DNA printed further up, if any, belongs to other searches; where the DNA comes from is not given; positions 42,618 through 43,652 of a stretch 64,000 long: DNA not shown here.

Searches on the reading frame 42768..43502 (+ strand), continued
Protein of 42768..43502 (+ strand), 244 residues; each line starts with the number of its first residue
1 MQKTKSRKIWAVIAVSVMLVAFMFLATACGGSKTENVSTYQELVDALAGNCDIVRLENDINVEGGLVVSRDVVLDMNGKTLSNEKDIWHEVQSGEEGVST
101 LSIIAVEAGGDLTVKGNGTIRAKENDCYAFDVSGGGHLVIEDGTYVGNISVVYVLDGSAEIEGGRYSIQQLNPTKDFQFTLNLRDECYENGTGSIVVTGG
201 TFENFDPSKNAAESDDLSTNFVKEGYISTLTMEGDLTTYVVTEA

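Call 43: find_encoding_contigs(protein=P0037, flank=1200, max_places=10)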
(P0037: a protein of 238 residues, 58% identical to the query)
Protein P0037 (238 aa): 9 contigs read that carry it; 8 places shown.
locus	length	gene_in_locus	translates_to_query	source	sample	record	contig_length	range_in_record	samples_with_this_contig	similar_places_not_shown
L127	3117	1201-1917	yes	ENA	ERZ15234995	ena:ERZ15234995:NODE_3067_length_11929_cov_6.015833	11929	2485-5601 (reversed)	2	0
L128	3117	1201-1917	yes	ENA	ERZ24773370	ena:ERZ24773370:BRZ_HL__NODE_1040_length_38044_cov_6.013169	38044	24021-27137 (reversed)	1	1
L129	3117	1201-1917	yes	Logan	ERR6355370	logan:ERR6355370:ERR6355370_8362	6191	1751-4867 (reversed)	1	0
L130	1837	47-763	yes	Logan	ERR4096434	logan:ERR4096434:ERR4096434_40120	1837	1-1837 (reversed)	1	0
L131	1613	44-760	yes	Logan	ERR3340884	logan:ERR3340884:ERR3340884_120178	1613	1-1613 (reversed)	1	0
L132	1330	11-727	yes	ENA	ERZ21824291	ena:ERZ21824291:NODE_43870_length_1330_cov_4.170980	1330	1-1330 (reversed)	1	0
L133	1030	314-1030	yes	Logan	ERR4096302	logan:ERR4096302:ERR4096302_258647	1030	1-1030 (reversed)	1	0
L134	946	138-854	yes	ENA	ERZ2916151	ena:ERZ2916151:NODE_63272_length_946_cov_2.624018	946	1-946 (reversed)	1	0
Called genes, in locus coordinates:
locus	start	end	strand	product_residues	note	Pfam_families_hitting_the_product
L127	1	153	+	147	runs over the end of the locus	PF01989:AcnX_swivel_put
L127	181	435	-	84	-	-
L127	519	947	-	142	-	PF00011:HSP20, PF17886:ArsA_HSP20 (weak)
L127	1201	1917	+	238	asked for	-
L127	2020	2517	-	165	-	PF17032:Zn_ribbon_15 (faint), PF13248:Zn_ribbon_3 (faint), PF24460:DUF7575 (faint), PF12773:DZR, PF13240:Zn_Ribbon_1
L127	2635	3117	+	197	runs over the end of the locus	-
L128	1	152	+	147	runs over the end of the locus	PF01989:AcnX_swivel_put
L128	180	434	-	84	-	-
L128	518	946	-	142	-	PF17886:ArsA_HSP20 (faint), PF00011:HSP20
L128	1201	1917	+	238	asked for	-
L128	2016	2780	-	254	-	-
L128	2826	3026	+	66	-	-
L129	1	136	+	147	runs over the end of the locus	PF01989:AcnX_swivel_put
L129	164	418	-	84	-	-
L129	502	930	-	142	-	PF00011:HSP20, PF17886:ArsA_HSP20 (weak)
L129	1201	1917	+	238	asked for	-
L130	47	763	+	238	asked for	-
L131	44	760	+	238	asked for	-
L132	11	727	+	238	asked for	-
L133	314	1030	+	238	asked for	?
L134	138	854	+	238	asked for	-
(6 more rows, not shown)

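Call 61: search_protein_families(library=pfam, proteins=[L092:2361-3269:-], max_evalue=1)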
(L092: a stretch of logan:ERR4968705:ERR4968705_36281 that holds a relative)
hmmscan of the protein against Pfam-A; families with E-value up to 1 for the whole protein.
L092:2361-3269:- (302 aa): 1 family
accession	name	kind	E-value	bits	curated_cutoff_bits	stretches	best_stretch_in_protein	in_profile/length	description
PF10157.14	BORCS6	-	0.0055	17.3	35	1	234-297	3-66/101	BLOC-1-related complex sub-unit 6 C-terminal helix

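Call 62: search_protein_families(library=ncbifam, proteins=[window:42768-43502:+, L092:2361-3269:-], max_evalue=1)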
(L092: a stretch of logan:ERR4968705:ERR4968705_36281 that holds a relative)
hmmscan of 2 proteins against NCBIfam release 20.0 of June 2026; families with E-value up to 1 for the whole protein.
window:42768-43502:+ (244 aa): 1 family
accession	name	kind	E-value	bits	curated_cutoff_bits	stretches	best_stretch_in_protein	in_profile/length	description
NF058595.1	invert_tail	domain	0.0025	18.1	37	1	3-35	46-78/113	lipo-invert putative C-terminal anchoring domain-containing protein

L092:2361-3269:- (302 aa): 0 families
